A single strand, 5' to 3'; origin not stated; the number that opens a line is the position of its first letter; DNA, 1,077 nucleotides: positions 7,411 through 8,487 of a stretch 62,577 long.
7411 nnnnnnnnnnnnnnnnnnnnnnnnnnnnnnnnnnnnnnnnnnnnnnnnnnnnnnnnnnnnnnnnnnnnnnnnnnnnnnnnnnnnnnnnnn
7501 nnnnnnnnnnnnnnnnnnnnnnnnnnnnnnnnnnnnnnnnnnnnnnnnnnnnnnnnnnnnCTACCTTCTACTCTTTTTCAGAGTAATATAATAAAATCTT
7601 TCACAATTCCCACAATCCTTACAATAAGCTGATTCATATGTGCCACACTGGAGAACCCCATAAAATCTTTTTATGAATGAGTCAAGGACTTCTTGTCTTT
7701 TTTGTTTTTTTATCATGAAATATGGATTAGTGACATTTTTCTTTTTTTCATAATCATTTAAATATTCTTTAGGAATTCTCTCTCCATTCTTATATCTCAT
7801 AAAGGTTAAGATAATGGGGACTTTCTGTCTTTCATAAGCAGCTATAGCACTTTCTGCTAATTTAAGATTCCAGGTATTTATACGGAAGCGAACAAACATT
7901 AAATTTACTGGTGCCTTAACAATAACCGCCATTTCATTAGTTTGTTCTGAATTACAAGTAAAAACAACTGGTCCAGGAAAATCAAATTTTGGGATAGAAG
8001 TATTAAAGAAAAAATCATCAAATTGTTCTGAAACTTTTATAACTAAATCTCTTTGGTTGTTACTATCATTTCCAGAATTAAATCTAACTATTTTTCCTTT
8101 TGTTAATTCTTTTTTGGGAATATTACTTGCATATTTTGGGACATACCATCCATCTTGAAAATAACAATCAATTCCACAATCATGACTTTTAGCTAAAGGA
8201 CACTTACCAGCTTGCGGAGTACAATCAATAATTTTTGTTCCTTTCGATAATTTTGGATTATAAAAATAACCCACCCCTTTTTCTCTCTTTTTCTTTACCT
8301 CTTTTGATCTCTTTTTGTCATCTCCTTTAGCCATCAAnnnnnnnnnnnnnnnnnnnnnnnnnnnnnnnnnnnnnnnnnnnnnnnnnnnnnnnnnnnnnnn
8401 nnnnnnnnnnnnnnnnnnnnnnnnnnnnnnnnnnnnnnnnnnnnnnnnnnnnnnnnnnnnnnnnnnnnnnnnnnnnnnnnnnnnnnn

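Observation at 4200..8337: Unassignable two-gene operon: Cys-cluster protein plus 1098-aa HTH/coiled-coil/phosphoesterase-like giant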

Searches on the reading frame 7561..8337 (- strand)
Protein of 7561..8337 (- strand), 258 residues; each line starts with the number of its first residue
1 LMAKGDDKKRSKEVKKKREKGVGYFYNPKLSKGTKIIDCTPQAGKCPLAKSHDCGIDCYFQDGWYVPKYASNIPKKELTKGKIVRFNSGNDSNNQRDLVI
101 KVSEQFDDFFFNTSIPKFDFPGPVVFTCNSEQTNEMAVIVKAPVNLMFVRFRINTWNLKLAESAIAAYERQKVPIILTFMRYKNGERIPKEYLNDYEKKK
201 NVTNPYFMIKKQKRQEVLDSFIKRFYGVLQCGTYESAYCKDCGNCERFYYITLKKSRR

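Call 3: search_protein_families(library=pfam, proteins=[window:7561-8337:-], max_evalue=1)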
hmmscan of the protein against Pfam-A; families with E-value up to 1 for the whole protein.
window:7561-8337:- (258 aa): 0 families

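Call 4: search_protein_families(library=ncbifam, proteins=[window:7561-8337:-], max_evalue=1)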
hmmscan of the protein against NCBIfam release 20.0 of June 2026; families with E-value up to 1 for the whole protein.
window:7561-8337:- (258 aa): 1 family
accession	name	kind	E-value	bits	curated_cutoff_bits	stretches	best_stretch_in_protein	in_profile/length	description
NF053624.1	PtglEndpepMepK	equivalog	0.15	12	185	1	159-226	16-83/176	peptidoglycan L,D-endopeptidase MepK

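Call 5: search_protein_families(library=phrogs, proteins=[window:7561-8337:-], max_evalue=1)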
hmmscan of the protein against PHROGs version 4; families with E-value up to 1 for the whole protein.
window:7561-8337:- (258 aa): 1 family
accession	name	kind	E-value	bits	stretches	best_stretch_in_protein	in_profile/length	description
phrog_2602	-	unknown function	0.0035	18.1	1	132-207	44-118/173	-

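Call 6: search_protein_families(library=padloc, proteins=[window:7561-8337:-], max_evalue=1)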
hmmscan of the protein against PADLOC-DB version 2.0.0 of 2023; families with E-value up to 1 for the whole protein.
window:7561-8337:- (258 aa): 0 families

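Call 8: search_solved_structures(query=window:7561-8337:-, max_evalue=10)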
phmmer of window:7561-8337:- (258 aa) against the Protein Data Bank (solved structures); distinct sequences matched with E-value up to 10: 0.

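Call 11: find_homologous_proteins(query=window:7561-8337:-)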
Query window:7561-8337:- (258 aa): 527 proteins with E <= 0.001 among 673 candidates; the best 120 are listed.
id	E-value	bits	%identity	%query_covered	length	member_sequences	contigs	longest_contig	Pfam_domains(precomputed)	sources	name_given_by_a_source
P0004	1.5e-173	593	100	100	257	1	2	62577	-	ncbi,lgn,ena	-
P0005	2.5e-123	429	71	100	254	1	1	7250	-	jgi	jgi:hypothetical protein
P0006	3.8e-123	428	73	98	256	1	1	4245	-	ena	-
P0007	2.2e-91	324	59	89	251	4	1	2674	-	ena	-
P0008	1.9e-86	308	58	90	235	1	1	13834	-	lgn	-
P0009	1.5e-59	220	47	93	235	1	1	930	-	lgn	-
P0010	1.5e-58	216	46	90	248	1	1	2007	-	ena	-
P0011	3.8e-58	215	45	87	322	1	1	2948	-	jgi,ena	-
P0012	1.2e-57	213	45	87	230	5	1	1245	-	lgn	-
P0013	1.2e-57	213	48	88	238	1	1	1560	-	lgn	-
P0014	5.9e-57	211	44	89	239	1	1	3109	-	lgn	-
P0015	1.9e-56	209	47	86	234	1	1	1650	-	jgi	jgi:hypothetical protein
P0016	1.7e-55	206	46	91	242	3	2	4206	-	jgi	jgi:hypothetical protein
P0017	1.9e-55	206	47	88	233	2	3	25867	-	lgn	-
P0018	1.8e-54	203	45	90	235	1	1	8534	-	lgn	-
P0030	1.4e-51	193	43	86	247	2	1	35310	-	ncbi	-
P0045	6.6e-49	185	45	86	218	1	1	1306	-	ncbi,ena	-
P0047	9.2e-49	184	45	91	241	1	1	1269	-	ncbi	-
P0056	6.8e-48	181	41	89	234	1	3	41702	-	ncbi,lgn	-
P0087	2.1e-44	170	41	90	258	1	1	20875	-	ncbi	-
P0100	3.7e-43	166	40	90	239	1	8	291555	-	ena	-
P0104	5.0e-43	165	44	90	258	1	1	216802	-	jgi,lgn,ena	-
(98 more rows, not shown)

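Call 23: search_solved_structures(query=A2, max_evalue=10, show_alignments=2)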
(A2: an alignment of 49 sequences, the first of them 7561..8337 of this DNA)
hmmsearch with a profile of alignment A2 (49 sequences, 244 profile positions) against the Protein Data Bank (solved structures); distinct sequences matched with E-value up to 10: 0.

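Call 25: search_protein_families(library=pfam, alignment_id=A2, max_evalue=1)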
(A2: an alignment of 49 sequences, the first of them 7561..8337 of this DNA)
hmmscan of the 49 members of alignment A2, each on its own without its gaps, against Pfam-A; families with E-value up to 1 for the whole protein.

A. member 1, window:7561-8337:- (258 aa): 0 families

B. families by the number of members that match (of 49 scanned): 14 families
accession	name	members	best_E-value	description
PF19335.5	HMBD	1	0.017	Heavy metal binding domain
PF05341.16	PIF6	1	0.043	Per os infectivity factor 6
PF24585.1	YunG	1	0.056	YunG protein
PF21792.3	DAB2_SBM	1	0.062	Disabled homolog 2-like, sulfatide-binding motifs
PF18150.6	DUF5600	1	0.11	Domain of unknown function (DUF5600)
PF22402.2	Coat_P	1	0.13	Coat protein, P (projecting) domain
PF09723.15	Zn_ribbon_8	1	0.14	Zinc ribbon domain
PF12120.14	Arr-ms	1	0.15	Rifampin ADP-ribosyl transferase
PF13597.11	NRDD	1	0.16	Anaerobic ribonucleoside-triphosphate reductase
PF22199.2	FKBP26_IF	1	0.2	FKBP26, IF domain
PF13397.12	RbpA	1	0.2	RNA polymerase-binding protein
PF17206.9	SeqA_N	1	0.2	SeqA protein N-terminal domain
PF13370.11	Fer4_13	1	0.21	4Fe-4S single cluster domain of Ferredoxin I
PF21024.2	Peptidase_A3B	1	0.22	Peptidase A3B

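Call 26: find_encoding_contigs(protein=P0100, flank=6000, max_places=1)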
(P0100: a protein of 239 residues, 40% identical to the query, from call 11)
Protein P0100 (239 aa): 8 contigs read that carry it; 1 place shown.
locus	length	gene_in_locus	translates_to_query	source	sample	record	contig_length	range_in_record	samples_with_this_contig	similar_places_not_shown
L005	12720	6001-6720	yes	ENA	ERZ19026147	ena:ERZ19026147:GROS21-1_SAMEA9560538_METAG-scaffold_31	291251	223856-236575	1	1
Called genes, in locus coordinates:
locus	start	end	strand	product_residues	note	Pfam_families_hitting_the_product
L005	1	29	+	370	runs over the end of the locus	-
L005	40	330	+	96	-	-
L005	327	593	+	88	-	-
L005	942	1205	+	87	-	-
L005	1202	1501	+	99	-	-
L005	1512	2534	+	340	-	-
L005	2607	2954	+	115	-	-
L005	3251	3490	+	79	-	-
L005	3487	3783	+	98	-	-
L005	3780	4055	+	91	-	-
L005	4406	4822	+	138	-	-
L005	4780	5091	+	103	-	-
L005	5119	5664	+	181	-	-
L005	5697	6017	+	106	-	-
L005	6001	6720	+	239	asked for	-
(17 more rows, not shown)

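Call 27: find_encoding_contigs(protein=P0104, flank=6000, max_places=1)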
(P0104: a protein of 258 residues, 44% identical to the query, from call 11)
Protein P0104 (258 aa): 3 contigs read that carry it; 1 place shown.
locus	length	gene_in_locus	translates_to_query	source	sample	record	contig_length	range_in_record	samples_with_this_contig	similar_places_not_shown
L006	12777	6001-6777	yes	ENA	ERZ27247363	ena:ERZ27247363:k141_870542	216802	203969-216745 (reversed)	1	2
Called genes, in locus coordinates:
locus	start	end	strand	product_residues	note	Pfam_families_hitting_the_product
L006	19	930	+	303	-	PF04055:Radical_SAM, PF13186:SPASM (weak)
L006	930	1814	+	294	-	PF00535:Glycos_transf_2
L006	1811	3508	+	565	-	PF00535:Glycos_transf_2, PF13712:Glyco_tranf_2_5 (faint)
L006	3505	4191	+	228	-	PF08889:WbqC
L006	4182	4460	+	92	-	-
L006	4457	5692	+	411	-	PF02310:B12-binding, PF04055:Radical_SAM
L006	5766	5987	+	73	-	-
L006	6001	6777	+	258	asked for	-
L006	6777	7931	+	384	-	PF00535:Glycos_transf_2, PF10111:Glyco_tranf_2_2 (faint)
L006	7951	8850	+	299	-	PF07460:NUMOD3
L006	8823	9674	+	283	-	PF00535:Glycos_transf_2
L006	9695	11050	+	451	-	PF00712:DNA_pol3_beta (weak), PF02767:DNA_pol3_beta_2, PF00483:NTP_transferase, PF12804:NTP_transf_3 (weak)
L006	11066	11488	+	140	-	-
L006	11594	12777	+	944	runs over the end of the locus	PF00535:Glycos_transf_2, PF13641:Glyco_tranf_2_3, PF00535:Glycos_transf_2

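Call 28: find_encoding_contigs(protein=P0008, flank=8000, max_places=1)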
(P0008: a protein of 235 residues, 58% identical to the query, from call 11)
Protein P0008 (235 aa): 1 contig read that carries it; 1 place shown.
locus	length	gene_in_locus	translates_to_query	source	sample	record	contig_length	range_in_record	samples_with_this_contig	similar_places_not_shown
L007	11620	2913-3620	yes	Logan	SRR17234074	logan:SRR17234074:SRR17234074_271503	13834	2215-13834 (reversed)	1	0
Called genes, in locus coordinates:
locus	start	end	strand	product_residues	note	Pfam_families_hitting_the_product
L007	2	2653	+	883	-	?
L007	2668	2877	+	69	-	PF13187:Fer4_9 (faint), PF25160:LdpA_Fe-S-bd (faint), PF00037:Fer4 (weak), PF13459:Fer4_15, PF14697:Fer4_21 (weak), PF12800:Fer4_4 (weak), PF13370:Fer4_13, PF12838:Fer4_7 (weak)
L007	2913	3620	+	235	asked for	-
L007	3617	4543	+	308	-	PF01171:ATP_bind_3, PF03054:tRNA_Me_trans (weak), PF16503:zn-ribbon_14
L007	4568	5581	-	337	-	-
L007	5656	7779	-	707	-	PF00211:Guanylate_cyc (weak)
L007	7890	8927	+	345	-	-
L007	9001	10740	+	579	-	PF08915:tRNA-Thr_ED, PF00587:tRNA-synt_2b, PF03129:HGTP_anticodon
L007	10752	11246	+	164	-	-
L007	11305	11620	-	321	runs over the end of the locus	PF14528:LAGLIDADG_3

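Call 32: predict_structure(alignment_id=A2)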
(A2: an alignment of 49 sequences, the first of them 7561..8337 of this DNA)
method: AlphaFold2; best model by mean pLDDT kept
length: 258 residues; sequences in the alignment: 49
mean_pLDDT: 90.6   pTM: 0.87
mean pLDDT of the five models: 90.6, 90.4, 90.3, 89.9, 89.7
residues with pLDDT >= 90: 186; 70-90: 51; 50-70: 11; < 50: 10
segments of 3 or more residues with pLDDT < 50: 5-12
pLDDT, mean of each block of 10 residues (from residue 1): 48 57 84 90 90 82 82 95 94 97 98 97 97 95 98 98 98 98 94 97 91 98 98 90 96 93
secondary structure, 60 per line:
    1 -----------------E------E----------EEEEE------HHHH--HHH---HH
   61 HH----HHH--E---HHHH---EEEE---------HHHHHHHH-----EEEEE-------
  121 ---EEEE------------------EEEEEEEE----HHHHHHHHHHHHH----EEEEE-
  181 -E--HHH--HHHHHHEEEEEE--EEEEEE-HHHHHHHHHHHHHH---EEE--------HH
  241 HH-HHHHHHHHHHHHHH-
elements in order: E36-40 H47-50 H59-62 H76-79 E83-86 H96-103 E109-113 E124-127 E146-153 H158-170 E175-179 H190-195 E196-201 E204-209 H211-224 E228-230 H239-242 H244-257

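Call 36: fold_search(model_id=the predicted structure, library=pdb)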
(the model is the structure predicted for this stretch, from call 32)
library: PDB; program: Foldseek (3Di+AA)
matches with E <= 10: 658; with E <= 0.001: 0
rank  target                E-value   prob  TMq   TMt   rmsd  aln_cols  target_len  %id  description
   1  6q2p_A                6.7e-02  0.77  0.42  0.38   6.8       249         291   11  Crystal structure of mouse viperin bound to cytidine triphosphate and S-adenosylhomocysteine (released 2020-01-22)
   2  9dfn                  1.6e-01  0.20  0.29  0.27  10.3       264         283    8  X-ray crystal structure of the second viperin-like enzyme from Trichoderma virens with bound CTP and SAM (released 2025-02-19)
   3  4d8l                  1.6e-01  0.11  0.24  0.22  12.6       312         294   10  Crystal structure of the 2-pyrone-4,6-dicarboxylic acid hydrolase from sphingomonas paucimobilis (released 2012-01-25)
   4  3ro6_B                1.7e-01  0.38  0.24  0.19   6.1       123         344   12  Crystal structure of Dipeptide Epimerase from Methylococcus capsulatus complexed with Mg ion (released 2011-05-11)
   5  6q2q_A                2.0e-01  0.20  0.30  0.28   8.9       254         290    9  Crystal structure of mouse viperin bound to uridine triphosphate and S-adenosylhomocysteine (released 2020-01-22)
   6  8c4i_E                2.2e-01  0.18  0.25  0.28  14.3       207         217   11  Ligand-free Crystal Structure of the decameric Sulfofructose Transaldolase BmSF-TAL (released 2023-02-22)
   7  4m3p_A                2.5e-01  0.23  0.32  0.24   9.5       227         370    9  Betaine-Homocysteine S-Methyltransferase from Homo sapiens complexed with Homocysteine (released 2014-06-18)
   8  1lt7_B                2.5e-01  0.18  0.32  0.27  12.0       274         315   10  Oxidized Homo sapiens betaine-homocysteine S-methyltransferase in complex with four Sm(III) ions (released 2002-09-11)
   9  3ro6_D                2.8e-01  0.28  0.24  0.19   6.1       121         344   12  Crystal structure of Dipeptide Epimerase from Methylococcus capsulatus complexed with Mg ion (released 2011-05-11)
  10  3ro6_C                3.0e-01  0.30  0.24  0.19   6.1       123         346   12  Crystal structure of Dipeptide Epimerase from Methylococcus capsulatus complexed with Mg ion (released 2011-05-11)
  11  8c4i_B                3.4e-01  0.15  0.25  0.29  14.2       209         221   11  Ligand-free Crystal Structure of the decameric Sulfofructose Transaldolase BmSF-TAL (released 2023-02-22)
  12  3ro6_A                3.6e-01  0.21  0.27  0.22   8.5       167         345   11  Crystal structure of Dipeptide Epimerase from Methylococcus capsulatus complexed with Mg ion (released 2011-05-11)
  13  3dfy_A                3.8e-01  0.20  0.29  0.23   9.2       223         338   12  Crystal structure of apo dipeptide epimerase from Thermotoga maritima (released 2008-11-25)
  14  8kc8                  4.3e-01  0.13  0.29  0.32  12.3       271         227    6  De novo design protein -T11 (released 2024-08-07)
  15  1sul_B                4.6e-01  0.33  0.23  0.29   6.6       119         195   13  Crystal Structure of the apo-YsxC (released 2004-05-25)
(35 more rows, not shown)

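Call 51: fold_search(model_id=the predicted structure, library=viral)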
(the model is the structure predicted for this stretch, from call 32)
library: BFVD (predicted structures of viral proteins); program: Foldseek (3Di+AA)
matches with E <= 10: 270; with E <= 0.001: 0
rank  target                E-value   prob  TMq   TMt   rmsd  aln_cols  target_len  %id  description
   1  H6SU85                2.2e-02  0.97  0.44  0.24   6.0       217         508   13  Radical SAM core domain-containing protein [Campylobacter virus IBB35]
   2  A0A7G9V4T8            2.6e-02  0.54  0.34  0.35  17.2       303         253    9  (no name in the UniProt tables at hand)
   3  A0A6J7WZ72            2.9e-02  0.38  0.27  0.32   8.6       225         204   13  Radical_SAM domain containing protein [uncultured Caudovirales phage]
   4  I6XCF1                3.1e-02  0.63  0.39  0.31  13.2       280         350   12  MoaA/nifB/pqqE family protein [Vibrio phage phi-pp2]
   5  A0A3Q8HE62            3.6e-02  0.69  0.40  0.43  13.1       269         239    6  (no name in the UniProt tables at hand)
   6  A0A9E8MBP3            4.0e-02  0.84  0.45  0.20   9.0       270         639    9  (no name in the UniProt tables at hand)
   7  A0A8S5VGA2            4.0e-02  0.80  0.39  0.28   6.7       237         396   14  Fe-S oxidoreductase [Myoviridae sp. ctkfK18]
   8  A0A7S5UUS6            4.0e-02  0.75  0.32  0.35  10.3       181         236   12  (no name in the UniProt tables at hand)
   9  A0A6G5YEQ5            4.8e-02  0.47  0.31  0.35   9.0       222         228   11  (no name in the UniProt tables at hand)
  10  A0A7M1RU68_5          6.2e-02  0.18  0.25  0.07  13.8       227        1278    8  NTF2 domain-containing protein [uncultured phage cr272_1]
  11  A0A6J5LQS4            1.1e-01  0.51  0.41  0.25   9.7       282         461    9  Radical_SAM domain containing protein [uncultured Caudovirales phage]
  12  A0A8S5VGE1            1.1e-01  0.25  0.30  0.23  13.1       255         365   10  Fe-S oxidoreductase [Myoviridae sp. ctkfK18]
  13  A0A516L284            2.2e-01  0.20  0.30  0.24  10.2       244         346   11  (no name in the UniProt tables at hand)
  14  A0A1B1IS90            2.6e-01  0.14  0.31  0.27  11.7       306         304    8  (no name in the UniProt tables at hand)
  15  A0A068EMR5            2.8e-01  0.16  0.26  0.24   7.3       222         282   12  Uncharacterized protein [Bacillus phage CP-51]
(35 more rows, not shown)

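Call 55: find_encoding_contigs(protein=P0005, flank=8000, max_places=2)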
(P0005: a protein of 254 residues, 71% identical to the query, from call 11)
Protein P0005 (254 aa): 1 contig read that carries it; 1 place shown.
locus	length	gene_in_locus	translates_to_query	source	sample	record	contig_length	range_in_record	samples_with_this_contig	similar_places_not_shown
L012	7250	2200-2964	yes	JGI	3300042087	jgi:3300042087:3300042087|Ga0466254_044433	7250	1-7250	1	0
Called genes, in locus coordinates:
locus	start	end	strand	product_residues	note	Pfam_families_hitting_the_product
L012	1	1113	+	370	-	?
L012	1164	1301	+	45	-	-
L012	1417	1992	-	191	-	-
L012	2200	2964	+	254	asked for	-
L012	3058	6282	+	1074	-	-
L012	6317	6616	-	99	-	PF04010:DUF357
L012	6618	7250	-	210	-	?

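Call 56: find_encoding_contigs(protein=P0006, flank=8000, max_places=2)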
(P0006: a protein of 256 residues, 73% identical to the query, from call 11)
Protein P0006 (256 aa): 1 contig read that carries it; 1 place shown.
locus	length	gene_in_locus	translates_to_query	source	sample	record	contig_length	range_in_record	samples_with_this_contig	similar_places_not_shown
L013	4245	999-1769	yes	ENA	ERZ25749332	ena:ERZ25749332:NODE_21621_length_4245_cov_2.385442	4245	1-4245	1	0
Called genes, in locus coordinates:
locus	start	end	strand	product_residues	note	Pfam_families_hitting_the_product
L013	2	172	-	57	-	?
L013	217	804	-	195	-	-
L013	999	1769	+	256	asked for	-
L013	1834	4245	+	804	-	?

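Call 65: search_protein_families(library=ncbifam, alignment_id=A2, max_evalue=0.1)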
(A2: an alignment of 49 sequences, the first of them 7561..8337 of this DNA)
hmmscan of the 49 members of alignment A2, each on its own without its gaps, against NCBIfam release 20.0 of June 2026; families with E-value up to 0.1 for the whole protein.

A. member 1, window:7561-8337:- (258 aa): 0 families

B. families by the number of members that match (of 49 scanned): 5 families
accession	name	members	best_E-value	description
NF006073.0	PRK08219.1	2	0.0047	SDR family oxidoreductase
NF047474.1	GDSL_LA_2486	1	0.003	LA_2486 family SGNH/GDSL-type esterase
TIGR00614.1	recQ_fam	1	0.005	RecQ family ATP-dependent DNA helicase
NF047386.1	T4SS_SepA_fam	1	0.075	T4SS efffector SepA family protein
NF011481.0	PRK14890.1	1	0.083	putative Zn-ribbon RNA-binding protein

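Call 67: find_related_loci(query=A2, collection=viral_contigs, flank=5000)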
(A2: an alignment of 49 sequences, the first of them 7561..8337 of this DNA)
Query A2 (258 aa) in viral_contigs; peptide patterns used: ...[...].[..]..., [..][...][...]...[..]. (x = any residue, [..] = any of these).
185 stretches matched a pattern; 143 encode a relative of the query (tblastn E <= 1e-3); the best 80 are kept; 80 distinct loci.
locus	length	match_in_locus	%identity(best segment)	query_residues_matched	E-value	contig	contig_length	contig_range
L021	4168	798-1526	42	14-257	1e-56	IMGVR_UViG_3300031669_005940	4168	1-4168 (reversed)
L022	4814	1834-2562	42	14-257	1e-56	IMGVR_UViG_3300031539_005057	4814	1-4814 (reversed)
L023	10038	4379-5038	46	24-249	7e-59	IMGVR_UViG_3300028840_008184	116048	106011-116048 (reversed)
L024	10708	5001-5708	42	17-250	5e-50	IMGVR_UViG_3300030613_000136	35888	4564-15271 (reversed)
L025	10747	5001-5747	38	15-255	7e-49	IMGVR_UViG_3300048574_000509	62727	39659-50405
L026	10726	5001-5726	40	16-255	5e-49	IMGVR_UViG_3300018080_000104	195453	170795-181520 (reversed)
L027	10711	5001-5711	38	27-255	2e-48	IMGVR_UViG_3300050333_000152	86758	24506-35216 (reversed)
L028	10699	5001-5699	41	27-257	4e-48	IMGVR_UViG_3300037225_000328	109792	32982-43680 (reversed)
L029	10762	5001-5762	38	5-257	9e-48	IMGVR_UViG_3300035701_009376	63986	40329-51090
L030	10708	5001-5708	44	26-257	2e-47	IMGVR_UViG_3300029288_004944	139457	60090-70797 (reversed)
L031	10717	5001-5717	40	27-257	2e-47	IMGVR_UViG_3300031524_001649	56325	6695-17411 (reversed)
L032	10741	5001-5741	39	8-255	2e-47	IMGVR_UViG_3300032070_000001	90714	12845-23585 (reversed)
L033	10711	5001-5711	38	27-255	9e-47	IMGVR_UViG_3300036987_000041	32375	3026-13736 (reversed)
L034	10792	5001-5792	37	6-254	6e-47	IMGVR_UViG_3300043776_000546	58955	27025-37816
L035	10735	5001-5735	39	18-257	6e-47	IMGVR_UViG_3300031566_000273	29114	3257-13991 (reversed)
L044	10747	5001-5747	38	16-255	5e-46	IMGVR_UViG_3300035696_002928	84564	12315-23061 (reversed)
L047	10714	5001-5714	38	27-257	1e-45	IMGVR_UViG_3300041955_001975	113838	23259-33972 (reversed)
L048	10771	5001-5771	37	2-257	1e-45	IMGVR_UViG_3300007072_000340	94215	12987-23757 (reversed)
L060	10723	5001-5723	38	27-257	3e-44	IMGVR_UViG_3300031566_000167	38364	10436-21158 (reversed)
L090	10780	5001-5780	34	12-255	5e-40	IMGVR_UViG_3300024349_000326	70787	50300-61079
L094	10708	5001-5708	36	27-257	3e-39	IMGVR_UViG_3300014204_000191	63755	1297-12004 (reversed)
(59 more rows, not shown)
